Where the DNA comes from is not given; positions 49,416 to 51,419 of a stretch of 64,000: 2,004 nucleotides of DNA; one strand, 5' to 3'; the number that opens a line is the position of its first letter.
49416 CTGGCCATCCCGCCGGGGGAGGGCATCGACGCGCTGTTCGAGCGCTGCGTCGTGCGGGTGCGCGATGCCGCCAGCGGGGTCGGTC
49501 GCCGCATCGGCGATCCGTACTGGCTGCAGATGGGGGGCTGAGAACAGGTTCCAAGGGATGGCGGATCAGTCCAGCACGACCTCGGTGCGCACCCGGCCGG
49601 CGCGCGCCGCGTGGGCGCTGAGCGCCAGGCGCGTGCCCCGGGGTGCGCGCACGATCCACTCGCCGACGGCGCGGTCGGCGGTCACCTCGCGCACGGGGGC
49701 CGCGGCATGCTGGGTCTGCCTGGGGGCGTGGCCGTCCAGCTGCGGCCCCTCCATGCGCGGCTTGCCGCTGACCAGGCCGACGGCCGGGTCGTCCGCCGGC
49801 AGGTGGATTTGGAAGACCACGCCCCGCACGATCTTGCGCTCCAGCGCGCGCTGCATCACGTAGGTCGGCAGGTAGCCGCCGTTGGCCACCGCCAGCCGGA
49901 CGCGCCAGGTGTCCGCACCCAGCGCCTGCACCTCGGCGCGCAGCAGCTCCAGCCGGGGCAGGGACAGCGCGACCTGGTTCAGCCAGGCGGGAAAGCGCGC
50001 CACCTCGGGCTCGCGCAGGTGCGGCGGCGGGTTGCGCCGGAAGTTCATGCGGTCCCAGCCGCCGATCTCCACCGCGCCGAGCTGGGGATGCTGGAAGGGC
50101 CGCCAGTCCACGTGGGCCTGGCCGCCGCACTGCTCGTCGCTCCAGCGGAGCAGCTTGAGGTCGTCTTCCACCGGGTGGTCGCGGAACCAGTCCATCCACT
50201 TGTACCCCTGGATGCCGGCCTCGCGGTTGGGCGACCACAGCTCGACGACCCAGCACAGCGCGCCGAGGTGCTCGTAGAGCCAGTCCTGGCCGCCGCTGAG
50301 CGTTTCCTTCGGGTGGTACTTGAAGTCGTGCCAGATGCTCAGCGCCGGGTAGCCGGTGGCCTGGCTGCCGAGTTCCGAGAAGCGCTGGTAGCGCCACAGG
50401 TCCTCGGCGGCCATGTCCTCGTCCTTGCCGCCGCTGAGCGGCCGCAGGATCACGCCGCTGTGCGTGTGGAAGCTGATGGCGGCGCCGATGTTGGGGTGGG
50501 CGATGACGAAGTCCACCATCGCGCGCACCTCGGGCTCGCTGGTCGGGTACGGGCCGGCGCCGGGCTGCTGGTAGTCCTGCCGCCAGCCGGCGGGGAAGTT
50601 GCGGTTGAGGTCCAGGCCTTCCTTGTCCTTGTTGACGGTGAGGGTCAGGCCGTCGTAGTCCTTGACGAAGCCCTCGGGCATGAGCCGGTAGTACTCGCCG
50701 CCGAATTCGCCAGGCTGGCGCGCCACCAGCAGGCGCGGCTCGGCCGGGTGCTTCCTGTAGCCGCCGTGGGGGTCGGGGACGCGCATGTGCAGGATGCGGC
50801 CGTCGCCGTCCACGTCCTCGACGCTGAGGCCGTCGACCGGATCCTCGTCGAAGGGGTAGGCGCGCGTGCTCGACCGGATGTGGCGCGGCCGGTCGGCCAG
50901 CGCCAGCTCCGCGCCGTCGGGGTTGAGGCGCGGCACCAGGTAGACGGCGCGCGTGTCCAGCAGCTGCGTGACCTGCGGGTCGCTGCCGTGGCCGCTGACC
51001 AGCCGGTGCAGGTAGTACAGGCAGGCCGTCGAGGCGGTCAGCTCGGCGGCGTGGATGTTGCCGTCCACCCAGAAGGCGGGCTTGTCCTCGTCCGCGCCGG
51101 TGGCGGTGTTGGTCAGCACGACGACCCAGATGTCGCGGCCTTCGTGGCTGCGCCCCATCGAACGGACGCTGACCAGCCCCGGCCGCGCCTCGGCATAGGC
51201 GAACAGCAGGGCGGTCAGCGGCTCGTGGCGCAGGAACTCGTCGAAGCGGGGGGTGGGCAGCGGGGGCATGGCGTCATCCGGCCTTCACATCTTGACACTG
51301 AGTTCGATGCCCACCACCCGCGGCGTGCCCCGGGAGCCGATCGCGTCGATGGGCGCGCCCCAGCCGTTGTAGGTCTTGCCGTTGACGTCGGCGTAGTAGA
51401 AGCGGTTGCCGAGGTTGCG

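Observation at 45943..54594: IclR-centred locus with inverted paralogous arms: OPT-DUF917 versus DUF917-TonB receptor-M14 carboxypeptidase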

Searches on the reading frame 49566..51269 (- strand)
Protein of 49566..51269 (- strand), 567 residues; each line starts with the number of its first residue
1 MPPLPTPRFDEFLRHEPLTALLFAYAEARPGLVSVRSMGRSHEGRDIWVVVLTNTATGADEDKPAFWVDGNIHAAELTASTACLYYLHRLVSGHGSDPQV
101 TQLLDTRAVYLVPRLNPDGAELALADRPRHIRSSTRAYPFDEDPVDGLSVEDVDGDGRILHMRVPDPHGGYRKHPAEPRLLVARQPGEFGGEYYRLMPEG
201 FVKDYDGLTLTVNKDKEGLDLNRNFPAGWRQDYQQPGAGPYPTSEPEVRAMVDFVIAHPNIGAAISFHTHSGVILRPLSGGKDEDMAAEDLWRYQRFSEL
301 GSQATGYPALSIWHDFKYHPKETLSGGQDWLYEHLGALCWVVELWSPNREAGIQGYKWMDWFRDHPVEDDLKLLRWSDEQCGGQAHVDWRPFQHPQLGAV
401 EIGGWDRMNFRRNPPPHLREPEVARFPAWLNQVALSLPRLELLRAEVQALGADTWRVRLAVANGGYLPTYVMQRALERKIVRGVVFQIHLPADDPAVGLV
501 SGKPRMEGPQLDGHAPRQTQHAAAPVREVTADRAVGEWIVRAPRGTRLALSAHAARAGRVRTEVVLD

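Call 5: search_protein_families(library=pfam, proteins=[window:49566-51269:-], max_evalue=0.01)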
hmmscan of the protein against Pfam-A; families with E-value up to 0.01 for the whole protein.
window:49566-51269:- (567 aa): 1 family
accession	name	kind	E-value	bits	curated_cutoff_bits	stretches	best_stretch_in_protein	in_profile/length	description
PF00246.29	Peptidase_M14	-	7.6e-45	154.2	21.6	2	20-125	3-108/286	Zinc carboxypeptidase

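Call 6: search_protein_families(library=ncbifam, proteins=[window:49566-51269:-], max_evalue=0.01)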
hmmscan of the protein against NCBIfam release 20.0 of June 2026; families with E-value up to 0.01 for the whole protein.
window:49566-51269:- (567 aa): 0 families

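Call 9: search_solved_structures(query=window:49566-51269:-, max_evalue=0.001, show_alignments=1)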
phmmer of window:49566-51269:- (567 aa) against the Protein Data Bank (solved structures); distinct sequences matched with E-value up to 0.001: 54.
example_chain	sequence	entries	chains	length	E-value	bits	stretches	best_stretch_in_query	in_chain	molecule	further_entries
1dtd_A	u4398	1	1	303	1.9e-20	76.5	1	28-123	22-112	CARBOXYPEPTIDASE A2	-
1aye_A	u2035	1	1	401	9.6e-20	74.1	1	28-122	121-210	PROCARBOXYPEPTIDASE A2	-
1arl_A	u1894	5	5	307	1.4e-18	70.3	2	28-122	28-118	APO-CARBOXYPEPTIDASE A=ALPHA= (COX) | PROTEIN (CARBOXYPEPTIDASE A) | CARBOXYPEPTIDASE A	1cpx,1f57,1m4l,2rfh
3fvl_A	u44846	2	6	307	1.4e-18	70.3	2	28-122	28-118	Carboxypeptidase A1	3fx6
1hdq_A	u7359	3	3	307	1.4e-18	70.3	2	28-122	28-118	CARBOXYPEPTIDASE A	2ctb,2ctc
1arm_A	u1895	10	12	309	1.4e-18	70.3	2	28-122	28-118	HG-CARBOXYPEPTIDASE A=ALPHA= (COX) | PROTEIN (CARBOXYPEPTIDASE A) | CARBOXYPEPTIDASE A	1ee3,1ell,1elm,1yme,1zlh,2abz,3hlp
1pyt_B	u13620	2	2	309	1.4e-18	70.2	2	28-122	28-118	PROCARBOXYPEPTIDASE A | Carboxypeptidase A1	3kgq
1cbx_A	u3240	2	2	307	2e-17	66.5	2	28-123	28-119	CARBOXYPEPTIDASE A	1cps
1hdu_A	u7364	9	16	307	2.2e-17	66.3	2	28-124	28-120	CARBOXYPEPTIDASE A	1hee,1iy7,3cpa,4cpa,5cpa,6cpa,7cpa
1bav_A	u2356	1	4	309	2.3e-17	66.3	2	28-124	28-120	CARBOXYPEPTIDASE A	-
3fju_A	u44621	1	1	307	2.3e-17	66.3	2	26-122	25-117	Carboxypeptidase A1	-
6i6z_A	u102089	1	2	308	2.3e-17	66.3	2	26-122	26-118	Carboxypeptidase A1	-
2v77_A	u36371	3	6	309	2.3e-17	66.2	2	26-122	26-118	CARBOXYPEPTIDASE A1 | HUMAN CARBOXYPEPTIDASE A1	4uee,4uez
1pca_A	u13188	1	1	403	2.5e-17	66.1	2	28-127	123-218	PROCARBOXYPEPTIDASE A PCPA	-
5om9_A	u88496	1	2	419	6.7e-17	64.7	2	26-123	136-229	Carboxypeptidase A1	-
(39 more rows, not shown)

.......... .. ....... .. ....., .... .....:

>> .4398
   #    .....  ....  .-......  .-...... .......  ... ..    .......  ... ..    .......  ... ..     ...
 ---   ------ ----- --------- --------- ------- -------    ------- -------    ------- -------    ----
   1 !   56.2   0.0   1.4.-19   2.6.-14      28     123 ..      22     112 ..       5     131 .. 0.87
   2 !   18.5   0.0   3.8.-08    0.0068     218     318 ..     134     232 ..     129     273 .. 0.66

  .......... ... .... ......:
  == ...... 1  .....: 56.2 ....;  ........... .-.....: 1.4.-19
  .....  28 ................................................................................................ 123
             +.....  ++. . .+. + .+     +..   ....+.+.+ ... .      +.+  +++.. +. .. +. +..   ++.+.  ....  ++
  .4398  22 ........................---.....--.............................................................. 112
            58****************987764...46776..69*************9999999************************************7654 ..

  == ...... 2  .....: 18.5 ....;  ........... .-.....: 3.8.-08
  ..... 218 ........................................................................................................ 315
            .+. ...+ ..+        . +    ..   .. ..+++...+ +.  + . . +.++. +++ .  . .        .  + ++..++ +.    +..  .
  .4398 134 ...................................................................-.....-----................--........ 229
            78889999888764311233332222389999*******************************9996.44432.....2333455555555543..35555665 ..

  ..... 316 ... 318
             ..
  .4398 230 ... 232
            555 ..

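Call 38: find_homologous_proteins(query=window:49566-51269:-, max_evalue=1e-20)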
Query window:49566-51269:- (567 aa): 7663 proteins with E <= 1e-20 among 8000 candidates; the best 120 are listed.
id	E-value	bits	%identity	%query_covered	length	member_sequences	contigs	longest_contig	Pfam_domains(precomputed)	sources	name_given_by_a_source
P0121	0.0e+0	1334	100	100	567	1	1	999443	PF00246.30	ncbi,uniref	ncbi:MAG: M14 family metallopeptidase [Roseateles sp.]|uniref:M14 family metallopeptidase n=1 Tax=Ro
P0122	0.0e+0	1124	81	100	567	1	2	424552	PF00246.30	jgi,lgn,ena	-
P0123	0.0e+0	1120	81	100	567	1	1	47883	PF00246.30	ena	-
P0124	0.0e+0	1114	81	100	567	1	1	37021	PF00246.30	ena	-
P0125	0.0e+0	1094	80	100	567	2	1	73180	PF00246.30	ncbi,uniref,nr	ncbi:M14 family zinc carboxypeptidase [Roseateles koreensis]|uniref:M14 family zinc carboxypeptidase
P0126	0.0e+0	1094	79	100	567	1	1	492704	PF00246.30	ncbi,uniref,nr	ncbi:M14 family metallopeptidase [Paucibacter sp. APW11]|uniref:M14 family metallopeptidase n=1 Tax=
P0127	0.0e+0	1094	80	100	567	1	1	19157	PF00246.30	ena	-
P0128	0.0e+0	1093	79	100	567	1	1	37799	PF00246.30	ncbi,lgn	-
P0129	0.0e+0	1093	80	100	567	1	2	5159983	PF00246.30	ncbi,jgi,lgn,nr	ncbi:UNVERIFIED_ORG: M14 family metallopeptidase [Shinella sp. XGS7]|jgi:murein tripeptide amidase M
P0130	0.0e+0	1093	80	99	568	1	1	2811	PF00246.30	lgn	-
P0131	0.0e+0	1092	79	100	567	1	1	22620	PF00246.30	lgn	-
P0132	0.0e+0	1092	79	100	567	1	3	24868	PF00246.30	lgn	-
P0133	0.0e+0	1092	79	100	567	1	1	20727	PF00246.30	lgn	-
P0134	0.0e+0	1092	80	99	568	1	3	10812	PF00246.30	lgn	-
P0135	0.0e+0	1091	79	100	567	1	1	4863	PF00246.30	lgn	-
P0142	0.0e+0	1086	79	100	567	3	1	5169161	PF00246.30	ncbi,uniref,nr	ncbi:M14 family zinc carboxypeptidase [Paucibacter sp. KCTC 42545]|uniref:M14 family zinc carboxypep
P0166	0.0e+0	1066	77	100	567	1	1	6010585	PF00246.30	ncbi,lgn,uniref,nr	ncbi:carboxypeptidase [Roseateles sp. DAIF2]|uniref:M14 family metallopeptidase n=1 Tax=Roseateles s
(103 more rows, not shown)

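Call 39: find_encoding_contigs(protein=P0142, flank=9000, max_places=1)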
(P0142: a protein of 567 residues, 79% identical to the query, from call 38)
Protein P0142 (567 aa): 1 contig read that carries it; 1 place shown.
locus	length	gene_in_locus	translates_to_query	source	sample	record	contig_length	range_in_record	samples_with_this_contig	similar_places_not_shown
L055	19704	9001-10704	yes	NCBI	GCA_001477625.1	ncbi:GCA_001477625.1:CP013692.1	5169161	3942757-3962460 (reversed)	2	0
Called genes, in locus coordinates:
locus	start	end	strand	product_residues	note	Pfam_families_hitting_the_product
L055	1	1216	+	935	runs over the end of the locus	PF07715:Plug, PF00593:TonB_dep_Rec_b-barrel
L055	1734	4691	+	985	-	PF07715:Plug, PF00593:TonB_dep_Rec_b-barrel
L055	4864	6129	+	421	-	PF00890:FAD_binding_2 (faint), PF01266:DAO (weak), PF01494:FAD_binding_3, PF03486:HI0933_like (faint), PF07992:Pyr_redox_2, PF13450:NAD_binding_8 (weak), PF22578:GGR_cat (weak)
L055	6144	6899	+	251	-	PF13230:GATase_4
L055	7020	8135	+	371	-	PF06580:His_kinase, PF02518:HATPase_c (weak)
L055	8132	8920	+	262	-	PF00072:Response_reg, PF04397:LytTR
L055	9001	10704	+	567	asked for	PF00246:Peptidase_M14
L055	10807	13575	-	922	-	PF18650:IMPa_N_2, PF18642:IMPa_helical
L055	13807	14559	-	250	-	PF02230:Abhydrolase_2, PF01738:DLH (weak)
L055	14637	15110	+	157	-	PF00111:Fer2 (weak), PF13085:Fer2_3 (faint), PF01799:Fer2_2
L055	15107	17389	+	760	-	PF20256:MoCoBD_2, PF02738:MoCoBD_1, PF20256:MoCoBD_2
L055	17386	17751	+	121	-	PF12680:SnoaL_2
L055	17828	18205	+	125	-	PF04247:SirB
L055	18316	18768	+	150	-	-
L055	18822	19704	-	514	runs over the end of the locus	PF12729:4HB_MCP_1, PF00672:HAMP, PF00015:MCPsignal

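Call 40: find_encoding_contigs(protein=P0166, flank=9000, max_places=1)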
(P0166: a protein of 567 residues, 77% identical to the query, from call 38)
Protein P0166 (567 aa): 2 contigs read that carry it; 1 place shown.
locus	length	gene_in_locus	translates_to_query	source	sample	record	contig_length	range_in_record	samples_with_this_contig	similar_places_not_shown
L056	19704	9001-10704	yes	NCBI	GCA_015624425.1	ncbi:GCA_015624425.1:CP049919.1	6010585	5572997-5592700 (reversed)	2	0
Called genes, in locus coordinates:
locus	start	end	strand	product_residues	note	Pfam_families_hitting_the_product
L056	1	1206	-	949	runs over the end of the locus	PF07715:Plug, PF00593:TonB_dep_Rec_b-barrel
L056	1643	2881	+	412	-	PF00890:FAD_binding_2 (faint), PF01134:GIDA (weak), PF01266:DAO (weak), PF01494:FAD_binding_3, PF04820:Trp_halogenase (faint), PF07992:Pyr_redox_2, PF12831:FAD_oxidored (weak), PF13450:NAD_binding_8 (weak)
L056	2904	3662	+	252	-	PF13230:GATase_4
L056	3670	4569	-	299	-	PF00126:HTH_1, PF03466:LysR_substrate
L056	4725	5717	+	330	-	PF12146:Hydrolase_4, PF00561:Abhydrolase_1, PF12697:Abhydrolase_6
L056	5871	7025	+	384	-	PF06580:His_kinase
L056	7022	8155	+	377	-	PF06580:His_kinase, PF02518:HATPase_c (weak)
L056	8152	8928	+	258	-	PF00072:Response_reg, PF04397:LytTR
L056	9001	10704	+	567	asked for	PF00246:Peptidase_M14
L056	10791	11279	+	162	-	PF04073:tRNA_edit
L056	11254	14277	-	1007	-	PF00912:Transgly, PF00905:Transpeptidase (faint)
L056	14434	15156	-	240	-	PF02230:Abhydrolase_2, PF00561:Abhydrolase_1 (faint), PF00326:Peptidase_S9 (faint)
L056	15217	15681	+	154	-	PF00111:Fer2 (weak), PF01799:Fer2_2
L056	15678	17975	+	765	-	PF20256:MoCoBD_2 (weak), PF02738:MoCoBD_1, PF20256:MoCoBD_2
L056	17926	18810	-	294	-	PF03547:Mem_trans (weak), PF13593:SBF_like, PF01758:SBF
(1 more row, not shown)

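Call 60: find_encoding_contigs(protein=P0122, flank=10000, max_places=2)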
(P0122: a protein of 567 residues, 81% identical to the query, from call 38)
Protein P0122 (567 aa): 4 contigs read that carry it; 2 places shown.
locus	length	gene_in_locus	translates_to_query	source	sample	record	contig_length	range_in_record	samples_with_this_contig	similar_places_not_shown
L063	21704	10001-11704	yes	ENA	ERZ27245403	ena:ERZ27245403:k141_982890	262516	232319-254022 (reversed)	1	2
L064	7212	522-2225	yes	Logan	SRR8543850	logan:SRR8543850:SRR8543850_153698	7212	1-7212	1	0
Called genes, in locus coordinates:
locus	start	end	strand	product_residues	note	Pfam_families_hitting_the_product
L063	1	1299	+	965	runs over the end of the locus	PF07715:Plug, PF00593:TonB_dep_Rec_b-barrel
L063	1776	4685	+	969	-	PF07715:Plug, PF00593:TonB_dep_Rec_b-barrel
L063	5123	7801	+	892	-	PF07715:Plug, PF00593:TonB_dep_Rec_b-barrel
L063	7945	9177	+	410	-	PF00890:FAD_binding_2 (faint), PF01266:DAO (weak), PF01494:FAD_binding_3, PF07992:Pyr_redox_2, PF12831:FAD_oxidored (weak), PF13450:NAD_binding_8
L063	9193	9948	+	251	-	PF13230:GATase_4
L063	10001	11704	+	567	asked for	PF00246:Peptidase_M14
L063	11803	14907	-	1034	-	PF17210:SdrD_B (faint), PF13620:CarboxypepD_reg (weak), PF07715:Plug (weak), PF25183:OMP_b-brl_4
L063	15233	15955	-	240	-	PF02230:Abhydrolase_2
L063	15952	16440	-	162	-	PF06271:RDD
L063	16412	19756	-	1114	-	PF08448:PAS_4 (weak), PF13188:PAS_8 (weak), PF13426:PAS_9 (weak), PF13426:PAS_9, PF08448:PAS_4, PF00512:HisKA, PF02518:HATPase_c, PF00072:Response_reg, +2 more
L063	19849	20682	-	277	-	PF00215:OMPdecase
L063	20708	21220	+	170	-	PF13302:Acetyltransf_3, PF00583:Acetyltransf_1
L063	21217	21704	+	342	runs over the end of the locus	PF13302:Acetyltransf_3, PF13420:Acetyltransf_4 (weak), PF00583:Acetyltransf_1, PF13508:Acetyltransf_7 (weak)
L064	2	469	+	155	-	?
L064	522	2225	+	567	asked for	PF00246:Peptidase_M14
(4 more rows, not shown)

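Call 84: predict_structure(alignment_id=A2)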
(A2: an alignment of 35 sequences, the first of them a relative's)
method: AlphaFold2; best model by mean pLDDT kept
length: 567 residues; sequences in the alignment: 35
mean_pLDDT: 51.7   pTM: 0.49
mean pLDDT of the five models: 51.7, 43.9, 41.9, 35.7, 34.5
residues with pLDDT >= 90: 30; 70-90: 103; 50-70: 114; < 50: 320
segments of 3 or more residues with pLDDT < 50: 71-79, 115-169, 185-245, 267-282, 300-302, 304-436, 466-481, 513-531
pLDDT, mean of each block of 10 residues (from residue 1): 65 61 86 83 69 85 69 44 64 65 73 49 28 25 30 29 37 60 47 30 38 33 28 34 51 66 50 37 50 52 45 37 32 34 33 32 30 27 33 30 29 37 42 53 86 91 55 44 78 84 80 41 36 80 91 73 88
secondary structure, 60 per line:
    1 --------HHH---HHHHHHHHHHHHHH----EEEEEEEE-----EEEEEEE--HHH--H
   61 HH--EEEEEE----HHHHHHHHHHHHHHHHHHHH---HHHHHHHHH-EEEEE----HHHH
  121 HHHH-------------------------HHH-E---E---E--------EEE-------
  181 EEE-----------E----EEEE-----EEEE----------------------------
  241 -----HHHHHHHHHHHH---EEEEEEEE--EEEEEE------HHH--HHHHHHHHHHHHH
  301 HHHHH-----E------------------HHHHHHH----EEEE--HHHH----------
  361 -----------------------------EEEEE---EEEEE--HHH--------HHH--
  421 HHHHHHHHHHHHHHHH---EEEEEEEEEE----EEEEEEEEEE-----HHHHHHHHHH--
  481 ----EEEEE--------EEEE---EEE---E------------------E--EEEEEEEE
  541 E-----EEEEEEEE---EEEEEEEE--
elements in order: H15-28 E33-40 E46-52 E65-70 H75-94 H98-106 E108-112 H117-124 E171-173 E181-183 E200-203 E209-212 H246-257 E261-268 E271-276 H288-305 H330-336 E341-344 H347-350 E390-394 E398-402 H421-436 E440-449 E454-463 H469-478 E485-489 E498-501 E505-507 E533-541 E547-554 E558-565
